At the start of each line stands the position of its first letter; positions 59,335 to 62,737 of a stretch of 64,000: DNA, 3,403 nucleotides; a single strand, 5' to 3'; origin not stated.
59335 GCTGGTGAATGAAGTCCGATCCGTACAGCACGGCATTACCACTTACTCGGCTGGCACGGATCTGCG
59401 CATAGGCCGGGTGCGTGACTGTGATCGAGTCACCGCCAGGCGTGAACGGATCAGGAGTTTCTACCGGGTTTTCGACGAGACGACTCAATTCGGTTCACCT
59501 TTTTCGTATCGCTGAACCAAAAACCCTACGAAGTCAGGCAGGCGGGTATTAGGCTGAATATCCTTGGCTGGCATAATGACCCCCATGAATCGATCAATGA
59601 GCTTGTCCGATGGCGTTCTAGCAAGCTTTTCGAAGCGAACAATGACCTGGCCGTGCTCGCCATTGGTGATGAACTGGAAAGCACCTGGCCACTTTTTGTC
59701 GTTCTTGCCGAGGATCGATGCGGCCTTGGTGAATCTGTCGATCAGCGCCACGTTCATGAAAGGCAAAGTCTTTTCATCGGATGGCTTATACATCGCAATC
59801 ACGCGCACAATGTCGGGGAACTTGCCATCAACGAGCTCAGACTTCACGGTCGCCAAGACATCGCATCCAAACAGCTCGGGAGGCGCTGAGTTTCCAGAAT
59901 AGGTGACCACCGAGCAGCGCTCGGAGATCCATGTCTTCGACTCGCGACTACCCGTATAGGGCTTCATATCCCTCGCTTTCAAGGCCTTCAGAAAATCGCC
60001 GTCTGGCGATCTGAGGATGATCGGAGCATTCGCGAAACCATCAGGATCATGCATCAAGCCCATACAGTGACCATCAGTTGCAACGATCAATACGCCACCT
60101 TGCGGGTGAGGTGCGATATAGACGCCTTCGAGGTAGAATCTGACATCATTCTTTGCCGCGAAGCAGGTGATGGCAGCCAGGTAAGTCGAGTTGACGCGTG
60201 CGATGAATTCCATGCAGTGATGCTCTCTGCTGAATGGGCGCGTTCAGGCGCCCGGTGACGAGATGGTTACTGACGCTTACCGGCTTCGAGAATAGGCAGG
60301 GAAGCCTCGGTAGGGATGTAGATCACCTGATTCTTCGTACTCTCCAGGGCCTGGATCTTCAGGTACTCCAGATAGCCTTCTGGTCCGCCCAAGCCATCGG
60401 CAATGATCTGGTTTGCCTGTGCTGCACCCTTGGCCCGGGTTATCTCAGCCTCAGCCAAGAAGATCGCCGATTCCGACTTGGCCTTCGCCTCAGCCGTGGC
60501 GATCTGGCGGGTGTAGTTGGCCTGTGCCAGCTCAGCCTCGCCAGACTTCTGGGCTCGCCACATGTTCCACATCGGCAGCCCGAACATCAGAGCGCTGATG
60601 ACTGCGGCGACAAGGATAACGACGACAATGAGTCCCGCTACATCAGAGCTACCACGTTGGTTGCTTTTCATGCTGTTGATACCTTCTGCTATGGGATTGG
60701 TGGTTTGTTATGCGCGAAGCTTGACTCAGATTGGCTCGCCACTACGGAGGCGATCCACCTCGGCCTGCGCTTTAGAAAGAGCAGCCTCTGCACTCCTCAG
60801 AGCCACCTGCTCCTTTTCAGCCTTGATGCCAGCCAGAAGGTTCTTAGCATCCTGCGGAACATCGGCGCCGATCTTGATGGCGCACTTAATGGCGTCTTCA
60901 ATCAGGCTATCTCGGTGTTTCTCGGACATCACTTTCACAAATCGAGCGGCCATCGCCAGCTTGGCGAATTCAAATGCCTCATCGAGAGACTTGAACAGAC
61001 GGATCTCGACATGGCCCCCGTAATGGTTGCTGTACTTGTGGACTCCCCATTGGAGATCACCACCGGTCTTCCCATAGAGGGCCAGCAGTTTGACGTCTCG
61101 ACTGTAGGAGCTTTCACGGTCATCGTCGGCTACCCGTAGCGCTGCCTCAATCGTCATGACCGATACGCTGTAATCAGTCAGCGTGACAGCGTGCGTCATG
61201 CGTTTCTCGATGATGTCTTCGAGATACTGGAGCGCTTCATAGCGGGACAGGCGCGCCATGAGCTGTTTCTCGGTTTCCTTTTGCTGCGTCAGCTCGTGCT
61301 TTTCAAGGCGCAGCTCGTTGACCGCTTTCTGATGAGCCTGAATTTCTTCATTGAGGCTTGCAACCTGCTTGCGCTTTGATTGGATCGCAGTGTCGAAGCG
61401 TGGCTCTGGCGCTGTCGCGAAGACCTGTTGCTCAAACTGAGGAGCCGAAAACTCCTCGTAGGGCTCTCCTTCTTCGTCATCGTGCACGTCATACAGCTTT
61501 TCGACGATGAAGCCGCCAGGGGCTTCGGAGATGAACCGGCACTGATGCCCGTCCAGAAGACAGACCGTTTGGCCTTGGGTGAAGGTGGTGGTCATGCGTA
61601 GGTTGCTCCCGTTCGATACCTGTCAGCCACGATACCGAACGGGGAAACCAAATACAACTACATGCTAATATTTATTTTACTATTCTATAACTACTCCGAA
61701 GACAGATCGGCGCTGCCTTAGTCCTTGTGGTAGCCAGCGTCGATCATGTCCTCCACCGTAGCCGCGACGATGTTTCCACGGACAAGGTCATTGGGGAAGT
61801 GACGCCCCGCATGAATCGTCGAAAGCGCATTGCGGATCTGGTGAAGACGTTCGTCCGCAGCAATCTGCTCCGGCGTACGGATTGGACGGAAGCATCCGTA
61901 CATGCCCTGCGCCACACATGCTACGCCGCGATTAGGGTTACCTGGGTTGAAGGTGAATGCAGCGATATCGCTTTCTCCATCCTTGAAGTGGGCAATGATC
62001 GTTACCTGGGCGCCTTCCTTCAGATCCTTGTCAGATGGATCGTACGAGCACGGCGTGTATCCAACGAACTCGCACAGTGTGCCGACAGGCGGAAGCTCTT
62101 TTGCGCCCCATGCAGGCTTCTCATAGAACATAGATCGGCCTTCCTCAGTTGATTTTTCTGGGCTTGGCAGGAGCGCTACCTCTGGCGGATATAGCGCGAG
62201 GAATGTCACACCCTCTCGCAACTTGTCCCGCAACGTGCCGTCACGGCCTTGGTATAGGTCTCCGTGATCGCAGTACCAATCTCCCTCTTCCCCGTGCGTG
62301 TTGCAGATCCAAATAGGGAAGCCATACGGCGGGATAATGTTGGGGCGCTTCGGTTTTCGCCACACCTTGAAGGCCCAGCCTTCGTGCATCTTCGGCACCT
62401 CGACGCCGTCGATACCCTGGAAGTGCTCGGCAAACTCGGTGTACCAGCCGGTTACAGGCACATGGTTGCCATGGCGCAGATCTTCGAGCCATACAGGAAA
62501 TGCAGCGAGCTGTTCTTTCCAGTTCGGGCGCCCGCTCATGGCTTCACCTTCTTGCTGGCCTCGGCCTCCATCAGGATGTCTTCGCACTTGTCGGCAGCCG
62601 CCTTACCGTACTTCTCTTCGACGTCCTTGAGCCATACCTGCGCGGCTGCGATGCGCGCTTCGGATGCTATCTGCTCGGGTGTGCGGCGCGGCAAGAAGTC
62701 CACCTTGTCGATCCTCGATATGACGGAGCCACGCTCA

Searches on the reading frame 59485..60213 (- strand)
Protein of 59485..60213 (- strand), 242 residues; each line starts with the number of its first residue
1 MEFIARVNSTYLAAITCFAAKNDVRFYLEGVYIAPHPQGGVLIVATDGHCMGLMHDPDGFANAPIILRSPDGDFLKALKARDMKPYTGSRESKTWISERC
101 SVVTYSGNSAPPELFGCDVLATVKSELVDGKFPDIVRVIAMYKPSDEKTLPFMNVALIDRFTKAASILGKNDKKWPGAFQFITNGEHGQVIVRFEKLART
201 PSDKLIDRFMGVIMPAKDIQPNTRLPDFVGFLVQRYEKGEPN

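Call 95: search_protein_families(library=phrogs, proteins=[window:59485-60213:-], max_evalue=0.001)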
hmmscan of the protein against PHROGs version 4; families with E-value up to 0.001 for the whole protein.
window:59485-60213:- (242 aa): 2 families
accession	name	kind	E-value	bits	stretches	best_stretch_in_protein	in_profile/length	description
phrog_3007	-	DNA, RNA and nucleotide metabolism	3.8e-29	102.8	1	5-218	3-186/190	RusA-like Holliday junction resolvase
phrog_947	-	DNA, RNA and nucleotide metabolism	2.8e-07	30.8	1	12-173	139-277/368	DNA polymerase processivity factor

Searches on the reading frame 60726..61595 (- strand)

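Call 95: search_protein_families(library=phrogs, proteins=[window:60726-61595:-], max_evalue=0.001)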
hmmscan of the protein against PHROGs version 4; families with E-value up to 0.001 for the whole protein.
window:60726-61595:- (289 aa): 1 family
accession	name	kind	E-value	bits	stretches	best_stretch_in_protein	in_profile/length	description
phrog_16901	-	unknown function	2.1e-11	45.1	1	72-249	69-236/275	-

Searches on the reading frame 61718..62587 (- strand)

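Call 95: search_protein_families(library=phrogs, proteins=[window:61718-62587:-], max_evalue=0.001)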
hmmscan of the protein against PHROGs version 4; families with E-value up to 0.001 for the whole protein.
window:61718-62587:- (289 aa): 2 families
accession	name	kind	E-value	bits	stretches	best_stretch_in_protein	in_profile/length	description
phrog_3483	-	unknown function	4.6e-16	60.3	1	157-288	67-178/183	-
phrog_7798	-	unknown function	2e-11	45.4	1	156-260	93-193/221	-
